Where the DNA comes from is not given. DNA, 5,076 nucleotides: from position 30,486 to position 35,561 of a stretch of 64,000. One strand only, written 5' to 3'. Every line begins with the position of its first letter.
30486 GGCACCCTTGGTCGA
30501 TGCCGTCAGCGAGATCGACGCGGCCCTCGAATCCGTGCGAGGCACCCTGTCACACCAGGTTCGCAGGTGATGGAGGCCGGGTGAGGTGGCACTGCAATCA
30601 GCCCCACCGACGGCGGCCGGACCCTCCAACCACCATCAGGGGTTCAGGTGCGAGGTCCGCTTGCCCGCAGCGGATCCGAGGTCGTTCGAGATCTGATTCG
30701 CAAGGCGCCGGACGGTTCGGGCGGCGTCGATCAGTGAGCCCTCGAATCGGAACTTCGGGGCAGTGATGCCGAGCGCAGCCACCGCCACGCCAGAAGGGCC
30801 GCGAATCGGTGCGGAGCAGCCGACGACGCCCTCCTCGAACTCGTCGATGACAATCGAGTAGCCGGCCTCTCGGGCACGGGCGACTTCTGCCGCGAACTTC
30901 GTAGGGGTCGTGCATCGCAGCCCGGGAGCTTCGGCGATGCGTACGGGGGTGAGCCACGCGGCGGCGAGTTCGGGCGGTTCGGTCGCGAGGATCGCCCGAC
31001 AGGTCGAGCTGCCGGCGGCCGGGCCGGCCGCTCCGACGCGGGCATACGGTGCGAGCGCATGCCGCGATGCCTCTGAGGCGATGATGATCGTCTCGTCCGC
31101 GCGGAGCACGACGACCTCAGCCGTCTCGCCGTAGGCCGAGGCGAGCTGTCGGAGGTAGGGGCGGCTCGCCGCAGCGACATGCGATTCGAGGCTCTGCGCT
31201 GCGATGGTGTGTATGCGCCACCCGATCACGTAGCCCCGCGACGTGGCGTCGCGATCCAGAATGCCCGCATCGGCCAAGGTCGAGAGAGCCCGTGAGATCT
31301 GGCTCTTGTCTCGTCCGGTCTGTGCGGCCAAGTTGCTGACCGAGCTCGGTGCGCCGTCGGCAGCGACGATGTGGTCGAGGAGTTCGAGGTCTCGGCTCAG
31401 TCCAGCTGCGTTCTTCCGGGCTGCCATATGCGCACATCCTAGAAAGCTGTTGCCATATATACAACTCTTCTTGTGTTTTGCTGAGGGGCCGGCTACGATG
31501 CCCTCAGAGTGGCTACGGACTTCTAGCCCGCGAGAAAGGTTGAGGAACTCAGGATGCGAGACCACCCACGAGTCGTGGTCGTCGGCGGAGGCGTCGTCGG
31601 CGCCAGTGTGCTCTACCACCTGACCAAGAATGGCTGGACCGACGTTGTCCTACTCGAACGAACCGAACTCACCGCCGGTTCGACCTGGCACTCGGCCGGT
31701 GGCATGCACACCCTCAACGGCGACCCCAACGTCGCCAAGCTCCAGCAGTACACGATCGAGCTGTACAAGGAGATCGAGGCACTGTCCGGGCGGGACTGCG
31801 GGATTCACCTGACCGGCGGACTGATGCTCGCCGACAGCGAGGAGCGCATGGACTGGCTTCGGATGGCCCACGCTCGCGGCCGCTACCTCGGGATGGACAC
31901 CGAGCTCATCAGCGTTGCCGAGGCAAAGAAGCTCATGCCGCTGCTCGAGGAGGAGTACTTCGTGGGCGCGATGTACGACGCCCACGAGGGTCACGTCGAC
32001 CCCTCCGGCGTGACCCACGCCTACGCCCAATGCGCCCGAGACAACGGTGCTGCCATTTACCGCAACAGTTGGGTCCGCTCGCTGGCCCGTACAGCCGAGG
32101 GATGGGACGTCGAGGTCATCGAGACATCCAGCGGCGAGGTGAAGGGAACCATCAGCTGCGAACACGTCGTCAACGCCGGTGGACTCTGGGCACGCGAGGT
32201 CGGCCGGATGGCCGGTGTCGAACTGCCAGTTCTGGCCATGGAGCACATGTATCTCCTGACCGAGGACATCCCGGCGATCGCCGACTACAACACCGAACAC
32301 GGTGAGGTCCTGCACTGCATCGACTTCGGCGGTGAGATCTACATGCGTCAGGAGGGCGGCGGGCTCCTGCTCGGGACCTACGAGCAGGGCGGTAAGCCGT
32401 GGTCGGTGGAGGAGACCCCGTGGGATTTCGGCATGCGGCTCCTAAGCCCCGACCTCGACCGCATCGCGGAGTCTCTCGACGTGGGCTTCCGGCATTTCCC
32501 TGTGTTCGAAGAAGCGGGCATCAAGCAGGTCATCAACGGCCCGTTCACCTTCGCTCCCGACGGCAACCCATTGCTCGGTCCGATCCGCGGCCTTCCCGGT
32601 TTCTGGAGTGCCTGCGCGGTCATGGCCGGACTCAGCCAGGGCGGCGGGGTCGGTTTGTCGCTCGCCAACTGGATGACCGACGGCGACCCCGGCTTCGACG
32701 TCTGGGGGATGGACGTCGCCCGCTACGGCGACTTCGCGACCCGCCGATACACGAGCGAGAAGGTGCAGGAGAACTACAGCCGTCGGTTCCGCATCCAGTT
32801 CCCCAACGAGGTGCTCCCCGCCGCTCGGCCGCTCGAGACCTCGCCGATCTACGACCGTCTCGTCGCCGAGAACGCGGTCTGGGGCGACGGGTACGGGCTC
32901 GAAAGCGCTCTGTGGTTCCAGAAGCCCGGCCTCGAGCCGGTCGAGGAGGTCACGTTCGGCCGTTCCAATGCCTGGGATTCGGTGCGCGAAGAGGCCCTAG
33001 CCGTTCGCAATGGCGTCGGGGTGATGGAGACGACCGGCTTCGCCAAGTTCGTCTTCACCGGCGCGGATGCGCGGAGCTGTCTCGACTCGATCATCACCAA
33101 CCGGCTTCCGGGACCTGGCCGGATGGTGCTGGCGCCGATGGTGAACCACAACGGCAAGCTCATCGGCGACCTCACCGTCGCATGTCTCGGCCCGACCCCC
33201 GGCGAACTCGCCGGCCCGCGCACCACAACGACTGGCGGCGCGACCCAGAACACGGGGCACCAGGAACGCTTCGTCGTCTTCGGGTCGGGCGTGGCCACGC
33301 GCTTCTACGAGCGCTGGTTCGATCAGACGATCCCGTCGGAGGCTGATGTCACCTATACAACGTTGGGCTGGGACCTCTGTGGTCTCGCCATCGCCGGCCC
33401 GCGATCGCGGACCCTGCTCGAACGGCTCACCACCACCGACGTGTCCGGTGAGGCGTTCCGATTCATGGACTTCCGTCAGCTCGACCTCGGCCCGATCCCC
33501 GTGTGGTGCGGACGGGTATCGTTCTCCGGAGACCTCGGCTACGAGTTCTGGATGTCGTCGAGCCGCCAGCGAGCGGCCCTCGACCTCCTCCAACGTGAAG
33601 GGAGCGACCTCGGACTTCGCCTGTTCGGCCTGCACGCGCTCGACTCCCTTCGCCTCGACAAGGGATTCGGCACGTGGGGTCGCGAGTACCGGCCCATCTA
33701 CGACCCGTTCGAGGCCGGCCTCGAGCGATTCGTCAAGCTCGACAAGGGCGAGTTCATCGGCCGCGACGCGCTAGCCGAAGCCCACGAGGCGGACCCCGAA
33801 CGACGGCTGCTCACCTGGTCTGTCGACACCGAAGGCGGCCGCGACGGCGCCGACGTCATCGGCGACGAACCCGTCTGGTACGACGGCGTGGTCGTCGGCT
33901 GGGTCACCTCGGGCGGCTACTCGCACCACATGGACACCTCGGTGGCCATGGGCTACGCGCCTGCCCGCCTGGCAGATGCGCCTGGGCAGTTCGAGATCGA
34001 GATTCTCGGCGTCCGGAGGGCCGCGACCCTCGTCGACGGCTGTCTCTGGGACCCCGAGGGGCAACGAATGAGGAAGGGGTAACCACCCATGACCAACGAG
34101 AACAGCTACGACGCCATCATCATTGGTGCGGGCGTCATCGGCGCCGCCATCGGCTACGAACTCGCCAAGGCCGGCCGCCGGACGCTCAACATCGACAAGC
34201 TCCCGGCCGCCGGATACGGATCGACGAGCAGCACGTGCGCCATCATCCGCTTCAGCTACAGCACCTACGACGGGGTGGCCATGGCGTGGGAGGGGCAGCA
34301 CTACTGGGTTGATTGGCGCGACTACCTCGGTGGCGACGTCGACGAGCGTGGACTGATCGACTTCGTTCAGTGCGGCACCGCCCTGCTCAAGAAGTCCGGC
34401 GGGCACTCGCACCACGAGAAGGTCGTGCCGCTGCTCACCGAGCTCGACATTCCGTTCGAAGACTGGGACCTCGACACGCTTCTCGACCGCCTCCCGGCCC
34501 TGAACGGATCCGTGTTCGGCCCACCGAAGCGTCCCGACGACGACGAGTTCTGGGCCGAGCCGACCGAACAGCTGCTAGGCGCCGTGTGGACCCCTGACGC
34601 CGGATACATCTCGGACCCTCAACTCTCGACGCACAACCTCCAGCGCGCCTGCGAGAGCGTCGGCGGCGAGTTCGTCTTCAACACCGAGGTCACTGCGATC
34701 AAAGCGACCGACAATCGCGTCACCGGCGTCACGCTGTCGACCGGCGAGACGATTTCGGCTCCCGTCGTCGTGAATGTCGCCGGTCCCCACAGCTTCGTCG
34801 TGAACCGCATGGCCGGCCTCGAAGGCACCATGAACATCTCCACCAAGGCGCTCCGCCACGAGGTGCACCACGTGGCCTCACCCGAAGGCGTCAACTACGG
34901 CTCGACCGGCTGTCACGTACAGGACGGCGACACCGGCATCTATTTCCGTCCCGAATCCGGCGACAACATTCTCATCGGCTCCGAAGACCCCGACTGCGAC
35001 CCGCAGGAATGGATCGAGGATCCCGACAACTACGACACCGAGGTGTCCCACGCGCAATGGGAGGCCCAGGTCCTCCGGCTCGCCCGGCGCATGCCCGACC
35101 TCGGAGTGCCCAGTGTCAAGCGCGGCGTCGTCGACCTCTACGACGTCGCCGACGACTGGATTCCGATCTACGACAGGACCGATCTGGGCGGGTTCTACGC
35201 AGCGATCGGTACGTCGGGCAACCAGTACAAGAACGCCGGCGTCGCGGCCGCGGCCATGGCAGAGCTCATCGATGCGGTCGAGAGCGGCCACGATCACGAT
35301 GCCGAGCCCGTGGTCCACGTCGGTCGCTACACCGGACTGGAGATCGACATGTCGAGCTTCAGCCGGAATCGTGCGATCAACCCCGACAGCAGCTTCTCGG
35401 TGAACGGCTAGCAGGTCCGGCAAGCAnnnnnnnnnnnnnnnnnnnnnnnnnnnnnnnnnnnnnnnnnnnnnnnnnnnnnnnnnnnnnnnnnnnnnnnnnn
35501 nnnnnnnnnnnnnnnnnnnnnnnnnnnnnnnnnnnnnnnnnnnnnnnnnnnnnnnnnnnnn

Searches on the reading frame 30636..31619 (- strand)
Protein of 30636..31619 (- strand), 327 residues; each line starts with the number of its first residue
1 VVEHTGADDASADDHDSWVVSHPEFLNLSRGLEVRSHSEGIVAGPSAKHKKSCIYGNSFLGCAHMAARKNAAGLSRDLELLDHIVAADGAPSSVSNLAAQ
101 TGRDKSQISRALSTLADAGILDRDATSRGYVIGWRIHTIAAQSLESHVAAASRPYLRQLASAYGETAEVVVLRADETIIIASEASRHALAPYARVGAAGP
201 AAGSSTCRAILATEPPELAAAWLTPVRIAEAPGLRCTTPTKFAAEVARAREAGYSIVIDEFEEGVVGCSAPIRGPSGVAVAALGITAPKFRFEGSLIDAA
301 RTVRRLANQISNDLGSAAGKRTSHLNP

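Call 25: search_protein_families(library=ncbifam, proteins=[window:30636-31619:-])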
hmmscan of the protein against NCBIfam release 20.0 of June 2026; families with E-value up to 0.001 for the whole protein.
window:30636-31619:- (327 aa): 7 families
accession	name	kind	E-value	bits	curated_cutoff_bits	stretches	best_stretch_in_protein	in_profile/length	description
NF045644.1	TransRegBhcR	equivalog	7.7e-31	107.3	350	1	69-315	20-266/267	HTH-type transcriptional regulator BhcR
TIGR02431.1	pcaR_pcaU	subfamily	8.3e-28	97.4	284.75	1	71-296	5-228/248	beta-ketoadipate pathway transcriptional regulators, PcaR/PcaU/PobR family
NF011671.1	PRK15090.1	equivalog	2.1e-15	56.7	275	1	88-315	25-254/256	DNA-binding transcriptional regulator KdgR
NF007548.0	PRK10163.1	equivalog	5.3e-15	55.3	406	1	61-317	11-268/271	HTH-type transcriptional repressor AllR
NF008601.2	PRK11569.1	equivalog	8.6e-15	54.6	380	1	67-315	22-273/276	glyoxylate bypass operon transcriptional repressor IclR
NF007341.0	PRK09834.1-3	equivalog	1e-06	28.1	269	1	66-188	2-124/274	DNA-binding transcriptional regulator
NF033788.1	HTH_metalloreg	subfamily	0.00038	20.2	55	1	80-125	16-59/77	metalloregulator ArsR/SmtB family transcription factor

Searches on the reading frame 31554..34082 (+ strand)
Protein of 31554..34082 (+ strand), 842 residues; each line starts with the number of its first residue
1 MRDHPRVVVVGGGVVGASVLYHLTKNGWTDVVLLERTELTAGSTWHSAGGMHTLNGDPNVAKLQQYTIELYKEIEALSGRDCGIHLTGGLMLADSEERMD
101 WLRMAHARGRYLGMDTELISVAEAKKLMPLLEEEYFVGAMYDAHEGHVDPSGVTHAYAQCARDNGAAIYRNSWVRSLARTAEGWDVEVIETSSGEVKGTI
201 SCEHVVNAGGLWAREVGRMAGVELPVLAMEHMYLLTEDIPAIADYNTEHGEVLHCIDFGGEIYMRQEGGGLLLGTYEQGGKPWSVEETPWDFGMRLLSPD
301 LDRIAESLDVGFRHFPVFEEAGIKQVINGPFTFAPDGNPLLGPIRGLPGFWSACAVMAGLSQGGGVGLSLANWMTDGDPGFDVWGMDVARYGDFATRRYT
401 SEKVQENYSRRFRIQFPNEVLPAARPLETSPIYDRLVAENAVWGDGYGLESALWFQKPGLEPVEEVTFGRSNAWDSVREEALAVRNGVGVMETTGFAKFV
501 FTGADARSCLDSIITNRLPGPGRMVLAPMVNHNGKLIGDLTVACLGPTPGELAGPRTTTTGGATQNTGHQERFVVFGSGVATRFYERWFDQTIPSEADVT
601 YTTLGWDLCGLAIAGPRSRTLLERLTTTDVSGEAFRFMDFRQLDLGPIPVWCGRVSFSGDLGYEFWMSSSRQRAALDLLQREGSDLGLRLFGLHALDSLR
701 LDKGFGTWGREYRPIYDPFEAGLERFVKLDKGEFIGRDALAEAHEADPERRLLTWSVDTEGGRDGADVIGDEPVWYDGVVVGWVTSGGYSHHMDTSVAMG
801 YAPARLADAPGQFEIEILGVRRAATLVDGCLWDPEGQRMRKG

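Call 24: search_protein_families(library=pfam, proteins=[window:31554-34082:+])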
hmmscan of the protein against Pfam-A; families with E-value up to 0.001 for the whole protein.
window:31554-34082:+ (842 aa): 4 families
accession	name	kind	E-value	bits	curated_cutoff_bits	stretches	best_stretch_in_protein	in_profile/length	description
PF01266.30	DAO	-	4.3e-65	221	27.9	1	6-373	1-353/353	FAD dependent oxidoreductase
PF01571.26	GCV_T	-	3.9e-49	167.6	25.6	1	433-725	2-254/255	Aminomethyltransferase folate-binding domain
PF08669.17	GCV_T_C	-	1e-16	61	25.9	1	765-833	12-80/80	Glycine cleavage T-protein C-terminal barrel domain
PF16350.10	FAO_M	-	1.7e-15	57.4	27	1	376-430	1-56/56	FAD dependent oxidoreductase central domain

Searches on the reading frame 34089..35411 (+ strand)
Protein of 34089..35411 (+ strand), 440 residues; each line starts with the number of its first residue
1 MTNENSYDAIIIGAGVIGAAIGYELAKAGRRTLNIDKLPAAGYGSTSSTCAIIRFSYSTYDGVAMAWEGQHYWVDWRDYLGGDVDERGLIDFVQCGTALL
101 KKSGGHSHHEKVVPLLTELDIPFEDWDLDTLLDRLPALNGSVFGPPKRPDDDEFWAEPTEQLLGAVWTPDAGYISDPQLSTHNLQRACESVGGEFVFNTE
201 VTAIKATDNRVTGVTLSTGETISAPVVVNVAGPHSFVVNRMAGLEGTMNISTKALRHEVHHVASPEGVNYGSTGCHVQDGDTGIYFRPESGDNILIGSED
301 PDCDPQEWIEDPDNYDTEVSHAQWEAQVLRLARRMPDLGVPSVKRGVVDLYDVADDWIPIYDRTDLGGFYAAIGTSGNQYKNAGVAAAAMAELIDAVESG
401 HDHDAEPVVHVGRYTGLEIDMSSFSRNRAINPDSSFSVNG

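Call 24: search_protein_families(library=pfam, proteins=[window:34089-35411:+])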
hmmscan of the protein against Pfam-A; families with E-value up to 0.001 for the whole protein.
window:34089-35411:+ (440 aa): 5 families
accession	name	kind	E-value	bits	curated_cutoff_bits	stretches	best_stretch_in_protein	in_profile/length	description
PF01266.30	DAO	-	3.1e-43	149.1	27.9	1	8-393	1-353/353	FAD dependent oxidoreductase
PF01494.25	FAD_binding_3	-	1.1e-06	28.5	22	0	184-250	106-177/349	FAD binding domain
PF00070.33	Pyr_redox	-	0.00019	22.3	22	0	183-217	45-80/82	Pyridine nucleotide-disulphide oxidoreductase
PF13450.12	NAD_binding_8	-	0.00037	21.1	21.9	0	11-47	1-37/68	NAD(P)-binding Rossmann-like domain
PF07992.20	Pyr_redox_2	-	0.00078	19.4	26.1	0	184-232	189-236/291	Pyridine nucleotide-disulphide oxidoreductase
